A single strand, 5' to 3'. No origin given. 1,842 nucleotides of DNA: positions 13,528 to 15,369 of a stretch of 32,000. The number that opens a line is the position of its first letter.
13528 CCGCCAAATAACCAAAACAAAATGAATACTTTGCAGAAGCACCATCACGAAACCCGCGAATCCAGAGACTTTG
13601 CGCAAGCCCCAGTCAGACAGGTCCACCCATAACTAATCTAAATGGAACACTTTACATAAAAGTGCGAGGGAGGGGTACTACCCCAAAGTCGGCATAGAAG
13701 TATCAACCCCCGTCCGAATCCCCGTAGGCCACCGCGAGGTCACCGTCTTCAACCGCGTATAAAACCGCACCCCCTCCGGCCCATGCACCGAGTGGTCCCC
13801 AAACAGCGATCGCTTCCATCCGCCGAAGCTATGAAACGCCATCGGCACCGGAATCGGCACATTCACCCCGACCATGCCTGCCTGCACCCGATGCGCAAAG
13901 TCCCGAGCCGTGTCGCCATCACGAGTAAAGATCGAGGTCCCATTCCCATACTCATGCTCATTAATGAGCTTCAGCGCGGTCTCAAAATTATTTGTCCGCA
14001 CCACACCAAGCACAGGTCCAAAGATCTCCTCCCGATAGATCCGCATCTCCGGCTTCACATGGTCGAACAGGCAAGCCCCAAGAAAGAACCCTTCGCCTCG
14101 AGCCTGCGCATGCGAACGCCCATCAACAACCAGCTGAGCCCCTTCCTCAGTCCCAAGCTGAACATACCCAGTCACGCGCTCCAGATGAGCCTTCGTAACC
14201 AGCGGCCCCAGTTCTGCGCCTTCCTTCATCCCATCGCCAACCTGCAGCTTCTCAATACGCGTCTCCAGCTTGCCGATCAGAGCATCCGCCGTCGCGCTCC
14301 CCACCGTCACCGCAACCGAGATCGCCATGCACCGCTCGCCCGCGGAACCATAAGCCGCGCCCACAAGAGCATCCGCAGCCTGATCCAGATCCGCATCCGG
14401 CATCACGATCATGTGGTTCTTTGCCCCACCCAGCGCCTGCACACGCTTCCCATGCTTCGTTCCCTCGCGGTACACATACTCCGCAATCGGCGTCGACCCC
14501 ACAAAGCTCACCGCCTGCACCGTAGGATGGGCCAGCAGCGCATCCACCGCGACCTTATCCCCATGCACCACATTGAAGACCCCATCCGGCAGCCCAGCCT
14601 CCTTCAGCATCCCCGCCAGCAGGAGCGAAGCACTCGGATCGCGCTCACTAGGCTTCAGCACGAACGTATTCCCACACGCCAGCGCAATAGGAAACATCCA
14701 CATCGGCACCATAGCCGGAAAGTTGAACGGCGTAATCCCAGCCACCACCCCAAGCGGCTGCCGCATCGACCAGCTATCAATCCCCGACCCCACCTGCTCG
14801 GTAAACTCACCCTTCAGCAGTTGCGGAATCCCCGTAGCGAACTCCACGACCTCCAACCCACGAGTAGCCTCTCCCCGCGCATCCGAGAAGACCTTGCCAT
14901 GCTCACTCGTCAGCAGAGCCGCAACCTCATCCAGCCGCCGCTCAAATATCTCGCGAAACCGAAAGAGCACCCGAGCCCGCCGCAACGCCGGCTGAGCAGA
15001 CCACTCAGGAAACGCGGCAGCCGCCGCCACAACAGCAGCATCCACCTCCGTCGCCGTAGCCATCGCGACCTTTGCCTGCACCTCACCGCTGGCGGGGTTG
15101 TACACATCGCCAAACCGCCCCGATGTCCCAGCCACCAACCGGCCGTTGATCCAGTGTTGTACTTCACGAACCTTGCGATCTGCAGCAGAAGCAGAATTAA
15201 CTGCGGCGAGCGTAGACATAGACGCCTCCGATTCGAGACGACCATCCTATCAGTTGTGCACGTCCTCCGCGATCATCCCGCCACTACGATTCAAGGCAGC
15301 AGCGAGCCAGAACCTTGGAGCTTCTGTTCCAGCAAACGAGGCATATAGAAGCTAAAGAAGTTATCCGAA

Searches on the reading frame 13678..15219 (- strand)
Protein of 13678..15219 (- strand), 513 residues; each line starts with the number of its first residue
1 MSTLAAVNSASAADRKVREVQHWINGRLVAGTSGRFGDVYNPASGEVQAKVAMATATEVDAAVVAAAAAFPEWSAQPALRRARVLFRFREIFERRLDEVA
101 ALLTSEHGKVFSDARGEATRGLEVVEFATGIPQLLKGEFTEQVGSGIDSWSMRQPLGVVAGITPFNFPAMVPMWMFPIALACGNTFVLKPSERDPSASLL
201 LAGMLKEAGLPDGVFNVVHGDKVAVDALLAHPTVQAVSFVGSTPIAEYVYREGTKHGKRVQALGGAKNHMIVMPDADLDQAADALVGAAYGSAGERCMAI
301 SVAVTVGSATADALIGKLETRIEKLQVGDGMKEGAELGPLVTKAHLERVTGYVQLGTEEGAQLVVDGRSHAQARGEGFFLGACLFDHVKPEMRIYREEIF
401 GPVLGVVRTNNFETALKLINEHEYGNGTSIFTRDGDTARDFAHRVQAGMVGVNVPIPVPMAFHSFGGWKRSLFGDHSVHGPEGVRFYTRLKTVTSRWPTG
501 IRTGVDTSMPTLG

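Call 4: search_protein_families(library=pfam, proteins=[window:13678-15219:-], max_evalue=1)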
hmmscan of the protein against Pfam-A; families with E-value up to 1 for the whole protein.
window:13678-15219:- (513 aa): 2 families
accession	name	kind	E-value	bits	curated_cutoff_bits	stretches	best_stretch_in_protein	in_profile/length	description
PF00171.27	Aldedh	-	2.4e-143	478.5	23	1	33-493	6-461/461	Aldehyde dehydrogenase family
PF05893.19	LuxC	-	0.0027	17.1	21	1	148-284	81-219/401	Acyl-CoA reductase (LuxC)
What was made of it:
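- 13678..15219 (-): Right flank: mmsA-like aldehyde dehydrogenase. Pfam Aldedh, E = 2.4e-143 (call 4).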

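Call 29: find_encoding_contigs(protein=window:13678-15219:-, flank=10000, max_places=10)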
Protein window:13678-15219:- (513 aa): no gene with exactly this product is on record in the collection.
